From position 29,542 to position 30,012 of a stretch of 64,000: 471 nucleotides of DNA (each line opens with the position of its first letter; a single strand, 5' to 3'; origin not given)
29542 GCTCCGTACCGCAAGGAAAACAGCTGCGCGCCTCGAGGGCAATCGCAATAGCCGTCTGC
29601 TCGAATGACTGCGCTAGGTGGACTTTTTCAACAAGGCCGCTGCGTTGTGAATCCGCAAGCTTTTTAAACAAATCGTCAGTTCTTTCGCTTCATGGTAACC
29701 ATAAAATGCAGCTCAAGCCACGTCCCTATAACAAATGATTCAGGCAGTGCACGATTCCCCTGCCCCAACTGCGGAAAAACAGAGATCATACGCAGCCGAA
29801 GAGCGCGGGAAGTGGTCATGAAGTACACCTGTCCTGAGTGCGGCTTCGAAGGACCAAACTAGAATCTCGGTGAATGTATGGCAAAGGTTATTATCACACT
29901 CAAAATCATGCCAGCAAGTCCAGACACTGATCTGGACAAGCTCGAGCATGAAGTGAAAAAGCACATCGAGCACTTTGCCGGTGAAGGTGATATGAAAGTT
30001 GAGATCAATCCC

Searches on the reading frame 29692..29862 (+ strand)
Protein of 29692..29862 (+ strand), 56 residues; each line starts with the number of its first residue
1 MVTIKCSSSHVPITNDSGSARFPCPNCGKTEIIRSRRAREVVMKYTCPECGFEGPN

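Call 30: search_protein_families(library=pfam, proteins=[window:29692-29862:+], max_evalue=0.01)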
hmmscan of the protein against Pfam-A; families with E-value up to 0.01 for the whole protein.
window:29692-29862:+ (56 aa): 14 families
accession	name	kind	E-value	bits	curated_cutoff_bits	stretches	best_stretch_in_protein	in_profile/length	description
PF07754.17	HVO_2753_ZBP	-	1.2e-15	57.5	33.2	1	6-51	1-46/46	Small zinc finger protein HVO_2753-like, Zn-binding pocket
PF22191.2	IBR_1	-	6.4e-05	23.2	27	0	3-29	3-29/47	IBR domain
PF13465.12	zf-H2C2_2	-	0.00061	20.4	40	0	18-29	11-22/26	Zinc-finger double domain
PF21957.2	Zn_ribbon_16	-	0.0013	19.1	27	0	17-34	9-27/65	Zinc beta-ribbon finger, putative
PF23548.1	Zn_ribbon_FGT1_2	-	0.0013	18.7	27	0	17-28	16-27/35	FORGETTER1 second zinc ribbon domain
PF12760.12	Zn_ribbon_IS1595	-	0.0024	18.3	25.4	1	21-51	18-44/46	Transposase zinc-ribbon domain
PF23547.1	Zn_ribbon_FGT1_1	-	0.0028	17.6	27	0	12-28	11-27/35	FORGETTER1 first zinc ribbon domain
PF07282.18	Cas12f1-like_TNB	-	0.0034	17.9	26.3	1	24-53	31-49/60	Cas12f1-like, TNB domain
PF08271.17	Zn_Ribbon_TF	-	0.0051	16.8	29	0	23-51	2-26/43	TFIIB zinc-binding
PF13248.11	Zn_ribbon_3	-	0.0057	16.5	27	0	23-29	4-10/26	zinc-ribbon domain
PF10058.14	Zn_ribbon_10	-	0.007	16.5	24.2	0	43-52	43-52/54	ER junction formation factor lunapark, zinc ribbon finger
PF24440.1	DUF7559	-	0.0079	16.9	27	0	14-33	28-47/52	Family of unknown function (DUF7559)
PF04438.22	zf-HIT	-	0.0087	16.2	24.7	0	44-51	13-20/30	HIT zinc finger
PF18439.7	zf_UBZ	-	0.01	16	25.6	0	44-51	2-9/32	Ubiquitin-Binding Zinc Finger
